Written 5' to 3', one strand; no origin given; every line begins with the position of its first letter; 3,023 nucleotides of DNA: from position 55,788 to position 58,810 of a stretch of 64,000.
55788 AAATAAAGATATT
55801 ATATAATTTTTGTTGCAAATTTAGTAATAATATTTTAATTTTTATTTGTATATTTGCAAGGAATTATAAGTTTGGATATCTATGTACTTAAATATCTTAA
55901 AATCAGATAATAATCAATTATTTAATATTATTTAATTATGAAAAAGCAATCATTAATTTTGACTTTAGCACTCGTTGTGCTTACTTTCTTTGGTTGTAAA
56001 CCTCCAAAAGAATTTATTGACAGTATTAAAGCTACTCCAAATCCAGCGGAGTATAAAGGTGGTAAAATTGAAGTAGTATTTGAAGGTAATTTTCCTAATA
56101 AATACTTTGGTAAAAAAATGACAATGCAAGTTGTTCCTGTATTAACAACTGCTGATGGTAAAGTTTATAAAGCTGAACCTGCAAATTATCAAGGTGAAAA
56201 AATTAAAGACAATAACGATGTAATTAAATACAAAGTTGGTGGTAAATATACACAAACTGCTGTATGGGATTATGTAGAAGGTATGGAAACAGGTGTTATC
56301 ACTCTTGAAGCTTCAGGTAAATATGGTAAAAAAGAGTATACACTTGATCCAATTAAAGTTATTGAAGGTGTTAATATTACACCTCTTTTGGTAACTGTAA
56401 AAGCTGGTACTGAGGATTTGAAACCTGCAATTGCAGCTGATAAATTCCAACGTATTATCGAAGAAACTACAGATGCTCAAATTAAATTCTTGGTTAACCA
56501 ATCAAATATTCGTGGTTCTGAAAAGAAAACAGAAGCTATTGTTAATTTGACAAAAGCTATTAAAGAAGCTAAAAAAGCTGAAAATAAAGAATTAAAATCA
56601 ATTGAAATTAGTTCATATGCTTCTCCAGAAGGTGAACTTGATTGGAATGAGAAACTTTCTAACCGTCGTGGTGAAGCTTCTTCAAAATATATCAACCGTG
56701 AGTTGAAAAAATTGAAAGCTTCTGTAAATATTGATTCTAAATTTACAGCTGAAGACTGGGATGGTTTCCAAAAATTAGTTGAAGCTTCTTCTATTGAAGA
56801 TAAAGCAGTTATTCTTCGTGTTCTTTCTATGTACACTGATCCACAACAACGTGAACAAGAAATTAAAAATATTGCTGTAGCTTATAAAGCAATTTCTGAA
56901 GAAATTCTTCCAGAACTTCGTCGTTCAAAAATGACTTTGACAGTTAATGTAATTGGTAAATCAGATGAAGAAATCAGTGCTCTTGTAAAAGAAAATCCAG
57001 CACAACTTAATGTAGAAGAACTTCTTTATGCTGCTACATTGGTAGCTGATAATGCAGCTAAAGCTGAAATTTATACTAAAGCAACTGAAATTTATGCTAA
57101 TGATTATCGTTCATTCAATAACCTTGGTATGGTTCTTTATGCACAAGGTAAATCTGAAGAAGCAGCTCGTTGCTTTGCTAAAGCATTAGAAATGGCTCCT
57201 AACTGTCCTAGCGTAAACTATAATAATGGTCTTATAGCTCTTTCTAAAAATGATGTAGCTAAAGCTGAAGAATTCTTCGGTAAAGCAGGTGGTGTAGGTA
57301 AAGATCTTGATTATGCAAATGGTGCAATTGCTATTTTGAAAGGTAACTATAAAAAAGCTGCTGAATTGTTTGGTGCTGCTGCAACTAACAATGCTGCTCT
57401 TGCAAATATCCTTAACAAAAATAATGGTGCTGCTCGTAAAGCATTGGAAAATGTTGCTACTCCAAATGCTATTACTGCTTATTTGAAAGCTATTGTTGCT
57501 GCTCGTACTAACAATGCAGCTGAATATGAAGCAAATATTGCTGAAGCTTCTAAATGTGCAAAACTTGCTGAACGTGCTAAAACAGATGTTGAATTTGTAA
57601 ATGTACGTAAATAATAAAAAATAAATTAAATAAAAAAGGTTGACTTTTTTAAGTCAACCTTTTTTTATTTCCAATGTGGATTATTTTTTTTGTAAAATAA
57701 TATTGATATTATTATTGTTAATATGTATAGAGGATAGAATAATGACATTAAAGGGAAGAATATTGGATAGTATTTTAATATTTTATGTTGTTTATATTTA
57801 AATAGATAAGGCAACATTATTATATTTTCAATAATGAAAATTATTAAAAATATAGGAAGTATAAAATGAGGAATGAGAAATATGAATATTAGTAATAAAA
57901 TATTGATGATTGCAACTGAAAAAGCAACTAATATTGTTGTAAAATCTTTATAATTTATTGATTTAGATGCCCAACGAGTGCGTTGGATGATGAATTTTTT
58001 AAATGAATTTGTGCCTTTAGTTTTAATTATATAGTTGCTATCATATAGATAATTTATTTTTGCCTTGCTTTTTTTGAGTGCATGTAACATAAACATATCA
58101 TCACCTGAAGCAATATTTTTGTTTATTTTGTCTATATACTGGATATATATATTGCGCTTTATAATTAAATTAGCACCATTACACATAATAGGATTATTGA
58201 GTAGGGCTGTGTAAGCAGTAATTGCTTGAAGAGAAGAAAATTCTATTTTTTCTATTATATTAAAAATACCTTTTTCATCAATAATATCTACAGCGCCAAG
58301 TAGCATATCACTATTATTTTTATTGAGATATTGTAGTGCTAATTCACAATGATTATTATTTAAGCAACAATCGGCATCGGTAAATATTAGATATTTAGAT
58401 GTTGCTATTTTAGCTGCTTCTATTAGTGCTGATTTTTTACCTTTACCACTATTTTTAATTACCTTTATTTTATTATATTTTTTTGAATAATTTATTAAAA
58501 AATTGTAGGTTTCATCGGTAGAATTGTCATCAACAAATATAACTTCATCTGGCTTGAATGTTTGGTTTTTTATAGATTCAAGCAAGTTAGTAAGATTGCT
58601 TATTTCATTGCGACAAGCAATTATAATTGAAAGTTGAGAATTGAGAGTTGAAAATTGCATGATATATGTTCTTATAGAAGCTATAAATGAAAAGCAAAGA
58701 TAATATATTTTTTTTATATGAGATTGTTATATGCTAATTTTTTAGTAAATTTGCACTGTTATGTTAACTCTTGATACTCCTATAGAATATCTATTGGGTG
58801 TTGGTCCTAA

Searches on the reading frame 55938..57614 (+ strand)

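Call 69: search_protein_families(library=pfam, proteins=[window:55938-57614:+], max_evalue=0.01)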
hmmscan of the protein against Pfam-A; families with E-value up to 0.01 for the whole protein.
window:55938-57614:+ (558 aa): 13 families
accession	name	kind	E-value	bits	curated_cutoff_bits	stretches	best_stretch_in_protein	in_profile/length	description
PF07719.23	TPR_2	-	3e-11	43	27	1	393-423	4-34/34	Tetratricopeptide repeat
PF00515.34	TPR_1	-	1.5e-09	37.7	27.8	1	391-423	2-34/34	Tetratricopeptide repeat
PF13432.12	TPR_16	-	2.7e-09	37.7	32.7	1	396-447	3-54/65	Tetratricopeptide repeat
PF23300.3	HEAT_Nup120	-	1.1e-05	25.7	29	0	414-451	16-53/170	Nucleoporin Nup120, HEAT repeats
PF13181.12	TPR_8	-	2.5e-05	24.5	25.7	1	390-423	1-34/34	Tetratricopeptide repeat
PF13424.12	TPR_12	-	3e-05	24.6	30.1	1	391-421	46-76/77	Tetratricopeptide repeat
PF13374.12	TPR_10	-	0.00011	22.5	27.5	1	392-419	4-31/42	Tetratricopeptide repeat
PF13431.12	TPR_17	-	0.00042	20.8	24.4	1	379-409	2-32/34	Tetratricopeptide repeat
PF13176.12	TPR_7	-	0.0005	20.4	27.9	0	393-422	2-31/36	Tetratricopeptide repeat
PF14559.12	TPR_19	-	0.0021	18.8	25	1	400-450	1-51/68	Tetratricopeptide repeat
PF13428.12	TPR_14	-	0.0033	18.4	23.5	0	396-426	7-37/44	Tetratricopeptide repeat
PF13414.12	TPR_11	-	0.0034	17.5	26.8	1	398-433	2-37/42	TPR repeat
PF00691.25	OmpA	-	0.0052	17.5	27.2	1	184-254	2-66/98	OmpA family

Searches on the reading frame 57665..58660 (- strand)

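Call 69: search_protein_families(library=pfam, proteins=[window:57665-58660:-], max_evalue=0.01)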
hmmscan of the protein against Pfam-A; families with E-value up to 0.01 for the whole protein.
window:57665-58660:- (331 aa): 5 families
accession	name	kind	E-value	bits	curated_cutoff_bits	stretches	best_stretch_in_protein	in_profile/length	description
PF00535.33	Glycos_transf_2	-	9.5e-32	110.7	23.3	1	11-171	1-163/168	Glycosyl transferase family 2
PF13641.12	Glyco_tranf_2_3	-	1e-17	65.4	27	1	10-231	3-228/230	Glycosyltransferase like family 2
PF13632.12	Glyco_trans_2_3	-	7.1e-09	36.2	27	1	92-279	3-188/198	Glycosyl transferase family group 2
PF13506.12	Glyco_transf_21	-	2.1e-05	24.5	21.7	1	75-231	18-173/174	Glycosyl transferase family 21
PF13704.12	Glyco_tranf_2_4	-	0.0025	18.7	27.5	1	19-105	3-89/98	Glycosyl transferase family 2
